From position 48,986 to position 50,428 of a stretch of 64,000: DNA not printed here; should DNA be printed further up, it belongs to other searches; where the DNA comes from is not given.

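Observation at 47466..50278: Translationally coupled lipoprotein + beta-barrel gene pair of unrecognised families at the junction between glycanase genes and the T2SS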

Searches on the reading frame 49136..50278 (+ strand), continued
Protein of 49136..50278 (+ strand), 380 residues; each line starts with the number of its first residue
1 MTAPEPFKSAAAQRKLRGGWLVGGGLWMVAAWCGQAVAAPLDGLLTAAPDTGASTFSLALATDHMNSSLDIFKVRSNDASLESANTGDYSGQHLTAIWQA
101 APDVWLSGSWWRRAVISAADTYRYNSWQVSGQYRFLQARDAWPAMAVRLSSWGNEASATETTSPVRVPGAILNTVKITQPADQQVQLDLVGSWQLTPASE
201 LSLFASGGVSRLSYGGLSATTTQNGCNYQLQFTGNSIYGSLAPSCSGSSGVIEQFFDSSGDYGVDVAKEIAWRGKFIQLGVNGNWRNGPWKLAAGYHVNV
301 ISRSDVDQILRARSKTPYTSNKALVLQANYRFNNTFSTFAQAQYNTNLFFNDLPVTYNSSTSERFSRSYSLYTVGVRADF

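Call 44: search_protein_families(library=pfam, proteins=[L037:46-1866:+, L037:1868-3655:-, L037:3666-4850:-, L037:6117-7757:+, L037:11248-13068:+, L019:2534-4714:+, L019:5016-6776:+, L019:6977-9832:+, L019:11832-13454:-, L019:13506-16214:-], max_evalue=0.001)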
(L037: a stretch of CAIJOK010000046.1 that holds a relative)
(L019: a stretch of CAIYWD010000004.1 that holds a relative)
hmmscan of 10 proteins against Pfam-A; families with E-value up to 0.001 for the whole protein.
L037:46-1866:+ (606 aa): 5 families
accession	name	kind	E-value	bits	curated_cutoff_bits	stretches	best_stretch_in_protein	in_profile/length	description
PF00664.28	ABC_membrane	-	1.2e-31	110.9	28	1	49-318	2-274/274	ABC transporter transmembrane region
PF00005.33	ABC_tran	-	2e-29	103.4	25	1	381-528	3-137/137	ABC transporter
PF02463.25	SMC_N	-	2.5e-09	37.3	40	1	498-570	135-211/220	RecF/RecN/SMC N terminal domain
PF09818.15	ABC_ATPase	-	0.00018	21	23.2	0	475-572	134-232/283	P-loop domain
PF13481.12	AAA_25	-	0.00027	21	27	0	385-406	29-50/195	AAA domain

L037:1868-3655:- (595 aa): 1 family
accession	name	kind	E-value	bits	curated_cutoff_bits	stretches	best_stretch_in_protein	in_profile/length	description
PF13466.11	STAS_2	-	2.2e-11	44.2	29.2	1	507-584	1-79/80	STAS domain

L037:3666-4850:- (394 aa): 2 families
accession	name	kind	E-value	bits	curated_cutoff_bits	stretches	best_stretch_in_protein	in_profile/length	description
PF21157.2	DksA_N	-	6.6e-27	94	27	1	279-349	1-71/71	DnaK suppressor protein DksA, N-terminal domain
PF01258.23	zf-dskA_traR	-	7.4e-10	39.1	24.9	1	352-386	1-35/36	Prokaryotic dksA/traR C4-type zinc finger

L037:6117-7757:+ (546 aa): 1 family
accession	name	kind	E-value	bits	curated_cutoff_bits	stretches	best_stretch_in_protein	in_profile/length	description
PF19078.6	Big_12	-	4.5e-10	40.1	27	1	53-135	1-89/102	Bacterial Ig-like domain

L037:11248-13068:+ (606 aa): 2 families
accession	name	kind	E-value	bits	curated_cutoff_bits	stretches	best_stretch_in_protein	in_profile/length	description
PF01077.27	NIR_SIR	-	1.5e-57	193.9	27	2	140-288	1-151/158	Nitrite and sulphite reductase 4Fe-4S domain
PF03460.22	NIR_SIR_ferr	-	2.2e-23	82.2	24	3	372-424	13-65/69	Nitrite/Sulfite reductase ferredoxin-like half domain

L019:2534-4714:+ (726 aa): 6 families
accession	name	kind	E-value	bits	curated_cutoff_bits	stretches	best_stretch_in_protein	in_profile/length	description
PF13328.12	HD_4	-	1e-39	136.2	27.2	1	21-185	1-156/156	HD domain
PF04607.23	RelA_SpoT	-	8.5e-39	132.8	27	1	244-354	1-112/113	Region found in RelA / SpoT proteins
PF02824.27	TGS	-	5.7e-21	74.8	22.2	1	399-457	1-59/60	TGS domain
PF13291.12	ACT_4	-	3.1e-17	63.5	27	1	651-725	4-80/80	ACT domain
PF22629.2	ACT_AHAS_ss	-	8.6e-07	29.5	27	1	657-721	2-66/67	AHAS small subunit-like ACT domain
PF01842.31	ACT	-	1.2e-05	25.5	27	1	656-711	3-58/66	ACT domain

L019:5016-6776:+ (586 aa): 1 family
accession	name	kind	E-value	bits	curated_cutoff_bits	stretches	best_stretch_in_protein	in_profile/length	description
PF19078.6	Big_12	-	2e-16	60.5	27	2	134-221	1-92/102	Bacterial Ig-like domain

L019:6977-9832:+ (951 aa): 0 families

L019:11832-13454:- (540 aa): 9 families
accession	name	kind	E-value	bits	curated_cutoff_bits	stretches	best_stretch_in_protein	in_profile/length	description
PF00198.28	2-oxoacid_dh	-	4e-78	262.5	23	1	314-539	4-231/232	2-oxoacid dehydrogenases acyltransferase (catalytic domain)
PF00364.28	Biotin_lipoyl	-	5.2e-43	145.2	22.1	2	117-188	2-73/73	Biotin-requiring enzyme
PF02817.22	E3_binding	-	7.4e-15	55.3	23.7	1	239-274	1-36/36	e3 binding domain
PF01597.25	GCV_H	-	8.5e-08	32.6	22.2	0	117-177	19-80/122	Glycine cleavage H-protein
PF13533.13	Biotin_lipoyl_2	-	7.5e-06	26.1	29.8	1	162-186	5-29/32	Biotin-lipoyl like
PF16576.10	HlyD_D23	-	1.1e-05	25.3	30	0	155-201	106-150/214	Barrel-sandwich domain of CusB or HlyD membrane-fusion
PF13375.12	RnfC_N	-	3.6e-05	24.2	25.6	0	21-60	43-81/101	RnfC Barrel sandwich hybrid domain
PF05896.17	NQRA_N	-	7e-05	23.4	25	0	145-187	16-58/94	NqrA N-terminal barrel-sandwich hybrid domain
PF07831.19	PYNP_C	-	0.00051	20.1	27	0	20-43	34-57/75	Pyrimidine nucleoside phosphorylase C-terminal domain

L019:13506-16214:- (902 aa): 3 families
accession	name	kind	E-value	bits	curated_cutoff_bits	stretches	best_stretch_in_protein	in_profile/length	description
PF17831.6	PDH_E1_M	-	6.7e-112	372.8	23.2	1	498-710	17-229/229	Pyruvate dehydrogenase E1 component middle domain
PF22613.1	Transketolase_C_1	-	6.7e-21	75.1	27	1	723-859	1-112/113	Transketolase-like TK C-terminal domain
PF00456.26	Transketolase_N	-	6.1e-17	62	22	2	92-302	10-213/334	Transketolase, thiamine diphosphate binding domain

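Call 48: search_protein_representatives(alignment_id=A1)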
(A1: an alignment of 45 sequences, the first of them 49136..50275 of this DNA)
Query: 45 sequences, 366 profile positions. Proteins with E-value up to 0.001 (for the whole library): 192; up to 1e-10: 147; up to 1e-30: 78. The best 150 are listed.
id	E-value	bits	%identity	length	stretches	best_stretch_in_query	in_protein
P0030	1.4e-178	609.7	-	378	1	10-366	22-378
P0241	1.5e-148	510.8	-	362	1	9-366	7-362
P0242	3.4e-133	460.3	-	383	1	9-366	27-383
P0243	3.5e-127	440.6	-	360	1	13-366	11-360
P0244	8.1e-123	426.2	-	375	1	8-366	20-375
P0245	7.7e-122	423.0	-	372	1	9-366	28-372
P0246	3.1e-116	404.5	-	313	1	51-366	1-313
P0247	1.1e-105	369.8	-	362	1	10-366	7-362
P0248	6.5e-105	367.3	-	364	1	11-366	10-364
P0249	1.5e-102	359.5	-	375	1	10-366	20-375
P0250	2.0e-89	316.3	-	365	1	10-363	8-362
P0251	5.1e-85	301.8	-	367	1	12-366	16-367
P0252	5.2e-85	301.8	-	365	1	9-366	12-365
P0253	2.4e-84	299.6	-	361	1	11-366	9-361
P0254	3.8e-79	282.5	-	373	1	15-363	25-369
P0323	2.2e-27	112.2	-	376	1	73-363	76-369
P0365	6.1e-16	74.6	-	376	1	12-366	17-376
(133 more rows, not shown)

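Call 50: search_protein_families(library=pfam, alignment_id=A3, max_evalue=0.01)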
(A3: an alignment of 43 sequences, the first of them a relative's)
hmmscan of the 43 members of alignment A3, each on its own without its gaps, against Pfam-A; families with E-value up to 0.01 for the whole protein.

A. member 1, P0322 (354 aa): 1 family
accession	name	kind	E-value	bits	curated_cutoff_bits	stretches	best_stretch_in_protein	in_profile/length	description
PF11854.14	MtrB_PioB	-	0.0052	15.8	23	1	271-322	350-401/635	Putative outer membrane beta-barrel porin, MtrB/PioB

B. families by the number of members that match (of 43 scanned): 9 families
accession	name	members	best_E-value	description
PF13505.12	OMP_b-brl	2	3.8e-05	Outer membrane protein beta-barrel domain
PF11854.14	MtrB_PioB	2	0.002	Putative outer membrane beta-barrel porin, MtrB/PioB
PF00028.23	Cadherin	1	8.6e-19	Cadherin domain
PF05345.18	He_PIG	1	6.8e-13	Putative Ig domain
PF03797.25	Autotransporter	1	0.0013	Autotransporter beta-domain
PF23592.1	Cadherin_CELSR2_9th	1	0.0075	CELSR2-like, ninth cadherin domain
PF04966.18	OprB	1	0.0085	Carbohydrate-selective porin, OprB family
PF01734.28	Patatin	1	0.0086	Patatin-like phospholipase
PF13609.12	Porin_4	1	0.0087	Gram-negative porin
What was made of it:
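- On Carbohydrate porins (OprB, LamB/ScrY, KdgM, CymA): One of 43 distant members has OprB at E 0.0085, which is noise level (call 50).
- On MtrB/PioB: BARREL is 380 aa. PF11854 appears only at E 0.002-0.005, in 2 of 43 distant members and over about 50 residues (call 50).
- Closest known: MtrB-MtrC and pullulanase PulA. Different: The MtrB barrel is about 700 aa. Only noise-level MtrB_PioB hits (E 0.002-0.005) were seen, in 2 of 43 distant members (call 50).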

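Call 52: find_homologous_proteins(query=P0365)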
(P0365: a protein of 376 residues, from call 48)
Query P0365 (376 aa): 8 proteins with E <= 0.001 among 8000 candidates.
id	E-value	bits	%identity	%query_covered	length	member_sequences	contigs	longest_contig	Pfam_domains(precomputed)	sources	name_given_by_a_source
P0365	1.3e-243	826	100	100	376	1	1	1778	-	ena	-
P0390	9.6e-136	471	62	93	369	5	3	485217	-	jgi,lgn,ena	-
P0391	1.2e-124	434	58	95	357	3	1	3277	-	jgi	-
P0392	3.2e-111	390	52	99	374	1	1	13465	-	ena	-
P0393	6.6e-111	389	56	88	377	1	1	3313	-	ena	-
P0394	3.0e-95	338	49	97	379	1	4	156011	-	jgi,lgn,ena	-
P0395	7.5e-83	297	45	97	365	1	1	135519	-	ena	-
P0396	5.0e-70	255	50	71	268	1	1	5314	-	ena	-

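Call 53: find_encoding_contigs(protein=P0390, flank=10000, max_places=2)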
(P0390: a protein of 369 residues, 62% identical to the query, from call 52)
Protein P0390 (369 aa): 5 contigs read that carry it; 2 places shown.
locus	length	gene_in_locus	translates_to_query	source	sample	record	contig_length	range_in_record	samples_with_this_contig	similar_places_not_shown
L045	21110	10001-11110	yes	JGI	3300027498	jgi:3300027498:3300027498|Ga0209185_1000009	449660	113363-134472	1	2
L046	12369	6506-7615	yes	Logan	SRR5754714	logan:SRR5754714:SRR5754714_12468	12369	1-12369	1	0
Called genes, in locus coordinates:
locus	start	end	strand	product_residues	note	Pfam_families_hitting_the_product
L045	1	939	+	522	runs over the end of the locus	PF00501:AMP-binding, PF13193:AMP-binding_C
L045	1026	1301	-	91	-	-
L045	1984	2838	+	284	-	PF05721:PhyH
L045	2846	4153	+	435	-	PF01408:GFO_IDH_MocA (weak), PF21135:DRL_cat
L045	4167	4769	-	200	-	-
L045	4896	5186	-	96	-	PF07866:DUF1653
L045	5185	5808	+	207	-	PF19489:SLT_4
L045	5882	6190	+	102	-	PF10115:HlyU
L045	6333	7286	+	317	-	PF03016:Exostosin_GT47, PF24785:RXYLT1_C (weak)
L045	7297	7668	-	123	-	PF00903:Glyoxalase (weak)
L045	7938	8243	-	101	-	-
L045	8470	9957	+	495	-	-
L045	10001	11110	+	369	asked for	-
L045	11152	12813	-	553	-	PF01593:Amino_oxidase, PF13450:NAD_binding_8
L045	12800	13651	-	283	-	PF00795:CN_hydrolase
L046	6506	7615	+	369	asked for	-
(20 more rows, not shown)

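Call 54: find_encoding_contigs(protein=P0394, flank=10000, max_places=2)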
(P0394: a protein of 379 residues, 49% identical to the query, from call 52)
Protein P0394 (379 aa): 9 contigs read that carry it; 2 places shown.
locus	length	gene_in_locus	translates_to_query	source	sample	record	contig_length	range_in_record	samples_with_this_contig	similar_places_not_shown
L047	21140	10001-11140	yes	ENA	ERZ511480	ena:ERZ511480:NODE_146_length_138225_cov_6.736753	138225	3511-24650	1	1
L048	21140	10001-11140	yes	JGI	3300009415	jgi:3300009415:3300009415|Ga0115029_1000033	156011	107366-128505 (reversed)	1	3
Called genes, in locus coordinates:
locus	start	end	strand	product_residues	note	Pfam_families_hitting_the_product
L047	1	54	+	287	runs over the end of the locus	PF00005:ABC_tran, PF13304:AAA_21 (faint)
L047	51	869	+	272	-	PF00528:BPD_transp_1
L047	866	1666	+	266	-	PF00528:BPD_transp_1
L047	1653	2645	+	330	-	PF13344:Hydrolase_6, PF00702:Hydrolase, PF13242:Hydrolase_like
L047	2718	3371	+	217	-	-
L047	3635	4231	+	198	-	-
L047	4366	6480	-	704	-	PF13195:DUF4011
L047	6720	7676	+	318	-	PF00174:Oxidored_molyb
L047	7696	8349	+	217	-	PF01794:Ferric_reduct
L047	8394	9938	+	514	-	-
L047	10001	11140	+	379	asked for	-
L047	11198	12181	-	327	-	PF00056:Ldh_1_N, PF02866:Ldh_1_C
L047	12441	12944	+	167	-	PF22811:Zn_ribbon_NrdR, PF03477:ATP-cone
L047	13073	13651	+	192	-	-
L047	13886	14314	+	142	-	PF00334:NDK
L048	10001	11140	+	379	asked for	-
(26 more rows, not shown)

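Call 55: find_encoding_contigs(protein=P0395, flank=10000, max_places=2)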
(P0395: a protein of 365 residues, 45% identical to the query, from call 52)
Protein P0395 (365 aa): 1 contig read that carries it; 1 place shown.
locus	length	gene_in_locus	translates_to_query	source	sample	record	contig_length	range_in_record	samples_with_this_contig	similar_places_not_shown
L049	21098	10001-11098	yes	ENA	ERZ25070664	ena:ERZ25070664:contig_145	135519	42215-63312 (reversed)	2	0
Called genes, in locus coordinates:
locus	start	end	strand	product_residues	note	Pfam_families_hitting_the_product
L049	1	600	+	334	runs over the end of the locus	PF00005:ABC_tran, PF13304:AAA_21 (faint)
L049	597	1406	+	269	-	PF00528:BPD_transp_1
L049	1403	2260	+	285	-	PF00528:BPD_transp_1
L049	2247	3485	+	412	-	PF13344:Hydrolase_6, PF00702:Hydrolase (weak), PF13242:Hydrolase_like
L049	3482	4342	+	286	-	-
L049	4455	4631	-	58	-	-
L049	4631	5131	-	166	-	-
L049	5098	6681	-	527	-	-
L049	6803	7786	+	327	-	PF00174:Oxidored_molyb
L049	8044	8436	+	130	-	PF01794:Ferric_reduct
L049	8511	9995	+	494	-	-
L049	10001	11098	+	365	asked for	-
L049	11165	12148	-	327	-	PF00056:Ldh_1_N, PF02866:Ldh_1_C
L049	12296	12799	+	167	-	PF22811:Zn_ribbon_NrdR, PF03477:ATP-cone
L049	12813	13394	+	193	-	-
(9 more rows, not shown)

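Call 73: find_related_loci(query=P0323, collection=metagenome_contigs, flank=8000)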
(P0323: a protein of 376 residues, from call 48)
Query P0323 (376 aa) in metagenome_contigs; peptide patterns used: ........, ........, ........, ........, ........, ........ (x = any residue, [..] = any of these).
131 stretches matched a pattern, but none encodes a relative of the query by tblastn (E <= 1e-3).
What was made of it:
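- Tried and rejected: A single-protein scan for the third barrel group found nothing (call 73), so that group's context remains unknown.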

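Call 78: find_related_loci(query=A7, collection=metagenome_contigs, flank=8000)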
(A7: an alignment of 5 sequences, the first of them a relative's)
Query A7 (365 aa) in metagenome_contigs; peptide patterns used: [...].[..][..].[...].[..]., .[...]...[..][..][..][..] (x = any residue, [..] = any of these).
510 stretches matched a pattern; 32 encode a relative of the query (tblastn E <= 1e-3); 32 distinct loci.
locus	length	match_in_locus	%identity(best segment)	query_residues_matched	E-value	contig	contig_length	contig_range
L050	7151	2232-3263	50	17-365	9e-112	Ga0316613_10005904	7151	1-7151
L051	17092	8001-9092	45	1-365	1e-105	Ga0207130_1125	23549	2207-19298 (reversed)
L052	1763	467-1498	46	20-365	3e-104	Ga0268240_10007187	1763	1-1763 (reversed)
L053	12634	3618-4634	43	22-363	3e-90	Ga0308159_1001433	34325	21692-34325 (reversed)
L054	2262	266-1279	44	21-365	3e-86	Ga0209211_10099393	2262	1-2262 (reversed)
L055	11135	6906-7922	45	22-365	9e-83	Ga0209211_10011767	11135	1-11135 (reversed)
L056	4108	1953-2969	44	22-365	2e-82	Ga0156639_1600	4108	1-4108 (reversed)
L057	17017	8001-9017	44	22-365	3e-82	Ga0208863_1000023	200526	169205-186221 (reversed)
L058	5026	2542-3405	43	65-361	5e-76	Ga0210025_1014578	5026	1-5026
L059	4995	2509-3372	43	65-361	5e-76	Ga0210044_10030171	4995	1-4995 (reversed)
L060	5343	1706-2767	37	7-365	2e-73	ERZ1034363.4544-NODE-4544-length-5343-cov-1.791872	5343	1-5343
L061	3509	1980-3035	39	9-361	5e-70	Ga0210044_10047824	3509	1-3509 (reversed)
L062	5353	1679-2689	37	24-361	6e-65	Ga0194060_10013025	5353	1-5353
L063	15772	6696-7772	36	3-361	1e-64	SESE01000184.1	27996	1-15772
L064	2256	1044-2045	38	36-361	5e-63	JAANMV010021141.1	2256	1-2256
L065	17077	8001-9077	34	1-361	3e-61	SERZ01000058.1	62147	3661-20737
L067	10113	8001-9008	37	36-365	4e-59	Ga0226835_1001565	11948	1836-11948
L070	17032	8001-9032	37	26-361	9e-58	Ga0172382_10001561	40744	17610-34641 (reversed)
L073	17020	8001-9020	31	24-361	3e-49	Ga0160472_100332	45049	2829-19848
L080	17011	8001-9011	40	16-360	8e-79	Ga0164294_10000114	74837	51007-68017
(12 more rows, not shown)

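Call 82: search_protein_families(library=pfam, proteins=[L057:3866-5044:+, L057:5207-5944:+, L057:9060-9695:+, L057:9711-10946:-, L070:4559-5773:+, L070:9383-10096:+, L070:10100-11356:+, L080:3029-5320:+, L080:9112-9990:-, L080:9942-11210:+], max_evalue=0.001)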
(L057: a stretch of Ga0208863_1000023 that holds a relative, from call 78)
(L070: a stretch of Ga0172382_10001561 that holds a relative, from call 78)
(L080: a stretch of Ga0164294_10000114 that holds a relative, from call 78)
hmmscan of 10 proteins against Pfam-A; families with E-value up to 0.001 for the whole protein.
L057:3866-5044:+ (392 aa): 4 families
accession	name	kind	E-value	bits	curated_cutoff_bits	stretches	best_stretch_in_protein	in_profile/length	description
PF00108.29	Thiolase_N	-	4.8e-106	354.3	26.4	1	4-262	1-259/260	Thiolase, N-terminal domain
PF02803.24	Thiolase_C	-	4.4e-52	175.3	27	1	270-392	1-123/123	Thiolase, C-terminal domain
PF00109.32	ketoacyl-synt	-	6e-06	26.5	20.8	1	80-120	166-206/252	Beta-ketoacyl synthase, N-terminal domain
PF22691.2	Thiolase_C_1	-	6e-05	23.2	28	0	294-328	21-55/144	Thiolase C-terminal domain-like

L057:5207-5944:+ (245 aa): 4 families
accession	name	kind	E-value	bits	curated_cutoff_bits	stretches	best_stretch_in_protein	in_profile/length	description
PF00106.31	adh_short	-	8.4e-62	208.6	26.6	1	4-196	1-193/195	short chain dehydrogenase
PF13561.12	adh_short_C2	-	4.4e-56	190.5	27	1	14-243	7-236/236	Enoyl-(Acyl carrier protein) reductase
PF08659.16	KR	-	3.6e-21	76.3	22.6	1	8-177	5-173/180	KR domain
PF01370.27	Epimerase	-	3.4e-05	23.8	20.9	1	7-140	2-116/240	NAD dependent epimerase/dehydratase family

L057:9060-9695:+ (211 aa): 1 family
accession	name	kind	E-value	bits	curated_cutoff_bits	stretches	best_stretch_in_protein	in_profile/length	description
PF20621.3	DUF6806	-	5.8e-84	280.1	27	1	8-174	1-159/159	Family of unknown function (DUF6806)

L057:9711-10946:- (411 aa): 4 families
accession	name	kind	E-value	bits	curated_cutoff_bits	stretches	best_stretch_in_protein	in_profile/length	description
PF00441.29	Acyl-CoA_dh_1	-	1.9e-39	135.7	22.4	1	255-405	1-149/150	Acyl-CoA dehydrogenase, C-terminal domain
PF02770.24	Acyl-CoA_dh_M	-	1.7e-23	83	33.3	1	142-238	1-94/97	Acyl-CoA dehydrogenase, middle domain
PF08028.16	Acyl-CoA_dh_2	-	3e-13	50.7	22.7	1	271-377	2-116/134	Acyl-CoA dehydrogenase, C-terminal domain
PF02771.21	Acyl-CoA_dh_N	-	5.9e-07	30.3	22.9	1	8-137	3-112/113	Acyl-CoA dehydrogenase, N-terminal domain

L070:4559-5773:+ (404 aa): 0 families

L070:9383-10096:+ (237 aa): 2 families
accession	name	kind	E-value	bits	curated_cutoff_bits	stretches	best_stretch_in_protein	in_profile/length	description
PF00132.30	Hexapep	-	2.6e-06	27.3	27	0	48-82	1-35/36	Bacterial transferase hexapeptide (six repeats)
PF14602.12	Hexapep_2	-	0.00042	20.4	27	0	160-192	3-33/34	Hexapeptide repeat of succinyl-transferase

L070:10100-11356:+ (418 aa): 0 families

L080:3029-5320:+ (763 aa): 2 families
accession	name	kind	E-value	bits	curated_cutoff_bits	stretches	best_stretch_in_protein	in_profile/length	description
PF01717.24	Meth_synt_2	-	5.9e-162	538.9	21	2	436-757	2-323/324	Cobalamin-independent synthase, Catalytic domain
PF08267.18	Meth_synt_1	-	2.2e-123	412.2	27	2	5-318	3-311/313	Cobalamin-independent synthase, N-terminal domain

L080:9112-9990:- (292 aa): 1 family
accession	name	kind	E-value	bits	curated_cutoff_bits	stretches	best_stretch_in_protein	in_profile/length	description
PF00596.27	Aldolase_II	-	7.4e-50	169.8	22.2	1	60-239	2-183/183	Class II Aldolase and Adducin N-terminal domain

L080:9942-11210:+ (422 aa): 0 families
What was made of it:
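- The pair is found among housekeeping genes in several lineages (calls 53-55, 82).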
